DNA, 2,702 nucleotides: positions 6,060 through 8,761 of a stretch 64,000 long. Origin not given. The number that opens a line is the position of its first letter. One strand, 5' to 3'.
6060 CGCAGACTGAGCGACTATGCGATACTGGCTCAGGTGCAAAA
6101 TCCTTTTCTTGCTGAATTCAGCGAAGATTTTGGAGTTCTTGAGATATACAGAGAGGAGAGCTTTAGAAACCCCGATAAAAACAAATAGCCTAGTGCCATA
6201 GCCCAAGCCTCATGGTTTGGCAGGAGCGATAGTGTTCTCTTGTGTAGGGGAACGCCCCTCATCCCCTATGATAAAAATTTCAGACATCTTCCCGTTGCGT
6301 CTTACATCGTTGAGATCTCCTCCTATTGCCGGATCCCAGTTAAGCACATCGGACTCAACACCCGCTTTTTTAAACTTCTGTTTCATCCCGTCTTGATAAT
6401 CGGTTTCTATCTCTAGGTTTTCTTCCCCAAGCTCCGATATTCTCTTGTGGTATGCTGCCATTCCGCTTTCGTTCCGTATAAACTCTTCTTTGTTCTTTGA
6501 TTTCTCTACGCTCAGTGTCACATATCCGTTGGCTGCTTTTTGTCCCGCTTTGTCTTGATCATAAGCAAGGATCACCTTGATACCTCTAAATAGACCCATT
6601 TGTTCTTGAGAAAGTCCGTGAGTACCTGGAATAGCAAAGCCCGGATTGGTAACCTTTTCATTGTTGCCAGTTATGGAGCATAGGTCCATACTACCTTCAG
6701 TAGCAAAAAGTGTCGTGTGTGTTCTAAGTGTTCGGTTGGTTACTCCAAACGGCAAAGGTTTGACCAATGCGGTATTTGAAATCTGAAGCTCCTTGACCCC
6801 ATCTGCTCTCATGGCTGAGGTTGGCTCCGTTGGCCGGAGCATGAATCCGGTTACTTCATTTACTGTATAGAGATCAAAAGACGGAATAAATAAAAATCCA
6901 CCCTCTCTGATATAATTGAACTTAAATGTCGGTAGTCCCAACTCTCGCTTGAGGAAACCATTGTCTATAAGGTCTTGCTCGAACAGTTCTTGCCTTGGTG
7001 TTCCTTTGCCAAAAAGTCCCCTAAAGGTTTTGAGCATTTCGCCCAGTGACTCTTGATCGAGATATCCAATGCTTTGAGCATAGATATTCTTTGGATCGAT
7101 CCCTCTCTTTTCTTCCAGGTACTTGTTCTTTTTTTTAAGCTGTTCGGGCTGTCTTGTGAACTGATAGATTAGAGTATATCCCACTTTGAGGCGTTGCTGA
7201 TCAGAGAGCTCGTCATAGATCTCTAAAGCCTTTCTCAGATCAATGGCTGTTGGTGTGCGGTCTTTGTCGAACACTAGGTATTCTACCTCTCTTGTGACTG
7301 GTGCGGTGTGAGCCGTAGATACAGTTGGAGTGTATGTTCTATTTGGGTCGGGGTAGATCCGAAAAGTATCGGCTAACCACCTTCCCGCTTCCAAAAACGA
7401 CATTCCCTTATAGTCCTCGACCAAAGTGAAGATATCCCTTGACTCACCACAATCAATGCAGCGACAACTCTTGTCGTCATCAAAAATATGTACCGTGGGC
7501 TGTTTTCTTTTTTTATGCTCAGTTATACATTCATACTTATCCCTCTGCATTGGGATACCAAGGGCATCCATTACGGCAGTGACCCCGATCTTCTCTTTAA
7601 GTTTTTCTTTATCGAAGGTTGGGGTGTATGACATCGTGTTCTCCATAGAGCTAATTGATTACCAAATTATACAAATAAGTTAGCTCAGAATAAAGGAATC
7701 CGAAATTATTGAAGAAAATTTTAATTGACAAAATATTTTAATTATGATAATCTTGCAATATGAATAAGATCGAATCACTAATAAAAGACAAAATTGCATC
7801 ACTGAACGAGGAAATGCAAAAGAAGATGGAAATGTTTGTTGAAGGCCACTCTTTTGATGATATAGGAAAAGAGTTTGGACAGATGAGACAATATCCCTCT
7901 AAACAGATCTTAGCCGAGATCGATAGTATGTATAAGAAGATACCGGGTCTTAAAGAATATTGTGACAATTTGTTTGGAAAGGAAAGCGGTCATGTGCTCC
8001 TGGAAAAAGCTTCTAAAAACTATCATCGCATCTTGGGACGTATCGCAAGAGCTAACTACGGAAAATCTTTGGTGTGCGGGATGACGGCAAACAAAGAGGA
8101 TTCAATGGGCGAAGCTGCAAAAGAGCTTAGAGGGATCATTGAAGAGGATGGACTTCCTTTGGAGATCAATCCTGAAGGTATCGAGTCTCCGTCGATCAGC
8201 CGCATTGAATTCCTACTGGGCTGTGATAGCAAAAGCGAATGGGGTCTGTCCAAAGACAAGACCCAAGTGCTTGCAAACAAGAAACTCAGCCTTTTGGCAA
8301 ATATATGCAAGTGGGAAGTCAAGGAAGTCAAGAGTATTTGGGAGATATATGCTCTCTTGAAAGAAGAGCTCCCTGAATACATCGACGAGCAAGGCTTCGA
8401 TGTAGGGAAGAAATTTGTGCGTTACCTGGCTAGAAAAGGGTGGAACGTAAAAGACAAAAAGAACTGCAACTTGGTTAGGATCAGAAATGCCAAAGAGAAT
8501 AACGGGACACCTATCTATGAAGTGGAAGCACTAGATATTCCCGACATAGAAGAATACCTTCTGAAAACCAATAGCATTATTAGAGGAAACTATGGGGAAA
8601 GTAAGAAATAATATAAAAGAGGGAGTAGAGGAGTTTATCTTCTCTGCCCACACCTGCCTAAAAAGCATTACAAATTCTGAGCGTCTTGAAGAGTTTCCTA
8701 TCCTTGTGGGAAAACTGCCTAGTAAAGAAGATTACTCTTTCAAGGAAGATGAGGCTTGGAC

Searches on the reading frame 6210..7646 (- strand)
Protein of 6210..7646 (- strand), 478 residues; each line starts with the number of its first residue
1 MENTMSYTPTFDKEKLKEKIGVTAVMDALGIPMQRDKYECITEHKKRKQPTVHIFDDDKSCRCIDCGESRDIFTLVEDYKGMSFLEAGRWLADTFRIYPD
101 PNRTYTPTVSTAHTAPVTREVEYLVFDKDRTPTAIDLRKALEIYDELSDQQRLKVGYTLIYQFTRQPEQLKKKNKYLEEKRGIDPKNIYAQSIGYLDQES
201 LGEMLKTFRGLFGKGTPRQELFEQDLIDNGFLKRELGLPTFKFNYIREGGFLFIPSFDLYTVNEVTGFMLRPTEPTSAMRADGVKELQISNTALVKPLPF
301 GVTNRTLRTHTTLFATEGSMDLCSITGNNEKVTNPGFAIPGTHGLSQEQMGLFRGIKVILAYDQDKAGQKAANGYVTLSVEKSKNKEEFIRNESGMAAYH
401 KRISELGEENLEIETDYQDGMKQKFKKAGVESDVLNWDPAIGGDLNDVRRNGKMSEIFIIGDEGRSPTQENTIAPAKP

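Call 10: search_protein_families(library=pfam, proteins=[window:6210-7646:-], max_evalue=0.01)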
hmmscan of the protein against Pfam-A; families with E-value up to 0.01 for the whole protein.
window:6210-7646:- (478 aa): 3 families
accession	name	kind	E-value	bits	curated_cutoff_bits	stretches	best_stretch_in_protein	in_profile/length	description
PF13155.12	Toprim_2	-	6.5e-07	30.1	22.1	1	316-379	3-66/88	Toprim-like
PF01807.25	Zn_ribbon_DnaG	-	6.1e-05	23.2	24.9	1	14-97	7-91/98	CHC2 zinc finger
PF01751.28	Toprim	-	0.0069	17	23.1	0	357-378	58-79/96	Toprim domain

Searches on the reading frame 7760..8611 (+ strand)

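Call 10: search_protein_families(library=pfam, proteins=[window:7760-8611:+], max_evalue=0.01)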
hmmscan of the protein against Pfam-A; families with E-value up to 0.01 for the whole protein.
window:7760-8611:+ (283 aa): 1 family
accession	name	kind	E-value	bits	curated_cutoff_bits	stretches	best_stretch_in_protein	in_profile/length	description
PF18662.7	HTH_56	-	0.007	16.8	26.2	0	195-243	46-94/111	Cch helix turn helix domain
